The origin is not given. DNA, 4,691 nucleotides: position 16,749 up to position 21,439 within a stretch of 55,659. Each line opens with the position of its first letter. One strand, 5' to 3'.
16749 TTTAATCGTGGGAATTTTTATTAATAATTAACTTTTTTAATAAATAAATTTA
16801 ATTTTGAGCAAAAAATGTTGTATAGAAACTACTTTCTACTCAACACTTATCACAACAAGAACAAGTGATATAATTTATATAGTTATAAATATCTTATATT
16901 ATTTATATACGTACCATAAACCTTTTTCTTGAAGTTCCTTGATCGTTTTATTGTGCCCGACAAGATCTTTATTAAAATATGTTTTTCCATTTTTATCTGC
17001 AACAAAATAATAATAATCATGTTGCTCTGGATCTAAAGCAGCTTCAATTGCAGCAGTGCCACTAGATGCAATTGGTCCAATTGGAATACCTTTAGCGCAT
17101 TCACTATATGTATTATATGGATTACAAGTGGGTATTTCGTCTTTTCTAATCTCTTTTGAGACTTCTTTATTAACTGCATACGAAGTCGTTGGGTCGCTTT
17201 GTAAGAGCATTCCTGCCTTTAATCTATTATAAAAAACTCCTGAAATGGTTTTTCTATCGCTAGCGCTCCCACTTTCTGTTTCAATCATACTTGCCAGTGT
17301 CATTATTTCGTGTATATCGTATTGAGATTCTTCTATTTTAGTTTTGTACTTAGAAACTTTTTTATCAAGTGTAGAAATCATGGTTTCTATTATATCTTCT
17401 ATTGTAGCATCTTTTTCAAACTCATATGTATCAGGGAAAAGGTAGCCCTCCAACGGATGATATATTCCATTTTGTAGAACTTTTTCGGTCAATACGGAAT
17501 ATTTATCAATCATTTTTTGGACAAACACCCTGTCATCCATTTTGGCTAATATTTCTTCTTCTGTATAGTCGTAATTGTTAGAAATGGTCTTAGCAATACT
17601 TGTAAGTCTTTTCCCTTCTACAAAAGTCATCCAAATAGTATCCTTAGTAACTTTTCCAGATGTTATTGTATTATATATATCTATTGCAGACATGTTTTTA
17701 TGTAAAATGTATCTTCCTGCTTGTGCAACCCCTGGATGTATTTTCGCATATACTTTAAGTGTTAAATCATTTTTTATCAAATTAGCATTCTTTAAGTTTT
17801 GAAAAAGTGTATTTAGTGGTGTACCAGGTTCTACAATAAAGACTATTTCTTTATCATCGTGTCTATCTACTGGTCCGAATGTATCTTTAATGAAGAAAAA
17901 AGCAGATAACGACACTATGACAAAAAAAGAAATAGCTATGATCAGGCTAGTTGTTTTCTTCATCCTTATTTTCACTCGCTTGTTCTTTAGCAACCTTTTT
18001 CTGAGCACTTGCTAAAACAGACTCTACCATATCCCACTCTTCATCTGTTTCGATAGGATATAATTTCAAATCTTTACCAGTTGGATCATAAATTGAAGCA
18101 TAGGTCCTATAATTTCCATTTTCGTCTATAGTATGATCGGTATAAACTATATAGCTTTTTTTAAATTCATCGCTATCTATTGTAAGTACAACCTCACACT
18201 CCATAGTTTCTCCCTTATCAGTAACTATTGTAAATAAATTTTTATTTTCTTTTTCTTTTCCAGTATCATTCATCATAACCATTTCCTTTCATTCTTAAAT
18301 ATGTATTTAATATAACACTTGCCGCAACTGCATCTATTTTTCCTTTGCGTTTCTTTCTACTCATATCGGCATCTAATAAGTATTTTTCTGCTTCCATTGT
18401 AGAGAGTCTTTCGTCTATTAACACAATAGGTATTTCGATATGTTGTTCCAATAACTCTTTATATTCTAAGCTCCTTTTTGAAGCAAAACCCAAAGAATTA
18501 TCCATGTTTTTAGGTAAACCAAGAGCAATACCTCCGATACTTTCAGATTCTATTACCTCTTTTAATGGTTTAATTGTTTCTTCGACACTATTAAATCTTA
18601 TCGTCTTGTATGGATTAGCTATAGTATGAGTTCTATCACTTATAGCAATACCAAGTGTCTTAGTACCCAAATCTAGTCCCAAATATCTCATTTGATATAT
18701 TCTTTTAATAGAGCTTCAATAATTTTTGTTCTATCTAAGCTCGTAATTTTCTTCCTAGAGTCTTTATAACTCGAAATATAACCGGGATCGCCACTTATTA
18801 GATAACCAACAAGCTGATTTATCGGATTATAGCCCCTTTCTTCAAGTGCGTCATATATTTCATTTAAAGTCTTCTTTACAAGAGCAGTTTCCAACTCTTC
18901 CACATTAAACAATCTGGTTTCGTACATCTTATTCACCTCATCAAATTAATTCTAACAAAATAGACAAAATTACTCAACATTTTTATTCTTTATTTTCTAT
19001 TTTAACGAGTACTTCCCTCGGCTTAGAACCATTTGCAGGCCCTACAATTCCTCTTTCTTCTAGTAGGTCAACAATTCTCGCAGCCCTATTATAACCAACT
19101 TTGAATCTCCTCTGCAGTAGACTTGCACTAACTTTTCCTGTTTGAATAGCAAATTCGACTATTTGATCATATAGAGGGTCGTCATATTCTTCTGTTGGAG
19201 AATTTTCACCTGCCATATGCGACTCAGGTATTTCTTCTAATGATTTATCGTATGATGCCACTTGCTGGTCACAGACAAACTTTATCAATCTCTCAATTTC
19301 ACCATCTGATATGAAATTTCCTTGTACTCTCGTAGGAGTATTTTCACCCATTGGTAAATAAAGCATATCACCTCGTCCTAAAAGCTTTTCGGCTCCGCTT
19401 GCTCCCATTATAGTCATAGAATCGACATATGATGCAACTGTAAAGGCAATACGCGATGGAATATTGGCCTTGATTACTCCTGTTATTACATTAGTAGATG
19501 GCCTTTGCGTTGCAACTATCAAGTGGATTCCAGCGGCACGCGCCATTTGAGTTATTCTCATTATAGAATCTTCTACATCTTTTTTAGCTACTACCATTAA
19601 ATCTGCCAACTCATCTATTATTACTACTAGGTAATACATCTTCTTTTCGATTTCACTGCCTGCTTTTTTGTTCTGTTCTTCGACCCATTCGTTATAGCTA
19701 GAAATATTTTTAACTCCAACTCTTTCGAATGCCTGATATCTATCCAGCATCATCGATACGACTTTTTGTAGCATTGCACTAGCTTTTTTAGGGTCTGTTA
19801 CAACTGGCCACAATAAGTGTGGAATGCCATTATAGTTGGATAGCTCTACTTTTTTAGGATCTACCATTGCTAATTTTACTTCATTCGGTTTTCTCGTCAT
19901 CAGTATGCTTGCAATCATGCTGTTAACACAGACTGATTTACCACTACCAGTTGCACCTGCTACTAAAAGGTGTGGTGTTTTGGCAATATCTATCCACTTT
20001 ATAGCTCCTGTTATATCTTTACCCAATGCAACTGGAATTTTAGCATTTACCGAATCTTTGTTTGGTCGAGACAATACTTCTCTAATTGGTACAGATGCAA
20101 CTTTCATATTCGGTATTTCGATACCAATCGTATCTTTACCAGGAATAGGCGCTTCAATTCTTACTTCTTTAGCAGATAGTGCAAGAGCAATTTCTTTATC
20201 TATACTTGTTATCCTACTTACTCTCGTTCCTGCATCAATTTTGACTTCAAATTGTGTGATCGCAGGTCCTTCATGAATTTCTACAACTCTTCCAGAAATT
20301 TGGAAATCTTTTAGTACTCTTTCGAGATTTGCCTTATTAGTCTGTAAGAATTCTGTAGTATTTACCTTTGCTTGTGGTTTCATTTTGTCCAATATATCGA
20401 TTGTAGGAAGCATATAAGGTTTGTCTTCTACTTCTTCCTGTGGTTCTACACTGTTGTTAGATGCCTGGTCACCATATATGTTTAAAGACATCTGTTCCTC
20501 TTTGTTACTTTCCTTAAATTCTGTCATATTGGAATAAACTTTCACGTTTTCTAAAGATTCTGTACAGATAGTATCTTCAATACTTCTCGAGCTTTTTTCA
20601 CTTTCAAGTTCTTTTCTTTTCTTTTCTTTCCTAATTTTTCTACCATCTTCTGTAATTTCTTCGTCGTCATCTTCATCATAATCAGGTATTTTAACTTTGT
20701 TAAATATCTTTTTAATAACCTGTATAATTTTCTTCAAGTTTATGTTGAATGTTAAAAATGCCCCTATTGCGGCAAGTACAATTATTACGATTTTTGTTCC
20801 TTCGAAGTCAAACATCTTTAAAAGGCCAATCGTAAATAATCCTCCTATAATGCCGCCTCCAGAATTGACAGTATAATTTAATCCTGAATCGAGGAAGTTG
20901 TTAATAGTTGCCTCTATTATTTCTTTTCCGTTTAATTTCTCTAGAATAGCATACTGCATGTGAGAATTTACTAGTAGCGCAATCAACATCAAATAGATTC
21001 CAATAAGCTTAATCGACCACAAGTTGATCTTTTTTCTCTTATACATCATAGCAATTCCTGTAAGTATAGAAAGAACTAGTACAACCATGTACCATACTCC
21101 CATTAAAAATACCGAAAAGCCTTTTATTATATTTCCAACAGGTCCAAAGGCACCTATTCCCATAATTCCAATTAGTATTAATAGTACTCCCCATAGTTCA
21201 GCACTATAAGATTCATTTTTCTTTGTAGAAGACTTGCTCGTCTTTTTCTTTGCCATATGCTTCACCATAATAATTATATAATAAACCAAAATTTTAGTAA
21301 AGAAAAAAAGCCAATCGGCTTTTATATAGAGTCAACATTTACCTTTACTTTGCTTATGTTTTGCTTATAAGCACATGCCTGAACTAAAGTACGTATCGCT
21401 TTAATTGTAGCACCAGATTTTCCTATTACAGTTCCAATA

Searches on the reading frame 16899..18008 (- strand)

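Call 81: search_protein_families(library=pfam, proteins=[window:16899-18008:-], max_evalue=0.001)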
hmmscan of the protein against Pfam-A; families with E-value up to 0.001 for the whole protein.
window:16899-18008:- (369 aa): 1 family
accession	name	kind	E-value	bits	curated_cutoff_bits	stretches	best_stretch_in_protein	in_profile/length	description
PF02618.21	YceG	-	5.3e-76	256.1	32.4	1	58-357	2-274/275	YceG-like family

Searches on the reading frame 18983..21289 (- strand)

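Call 81: search_protein_families(library=pfam, proteins=[window:18983-21289:-], max_evalue=0.001)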
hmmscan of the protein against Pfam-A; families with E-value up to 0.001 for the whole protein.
window:18983-21289:- (768 aa): 4 families
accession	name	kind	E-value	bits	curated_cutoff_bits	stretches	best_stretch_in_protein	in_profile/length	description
PF01580.24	FtsK_SpoIIIE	-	2.2e-65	220.6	24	1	403-598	3-220/221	FtsK/SpoIIIE family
PF17854.6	FtsK_alpha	-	1.6e-31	108.9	22.9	1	294-394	1-101/101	FtsK alpha domain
PF09397.16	FtsK_gamma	-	2.9e-29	101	30.6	1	703-762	3-62/63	Ftsk gamma domain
PF13491.11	FtsK_4TM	-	3e-05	24.2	23.1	1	48-191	47-169/171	4TM region of DNA translocase FtsK/SpoIIIE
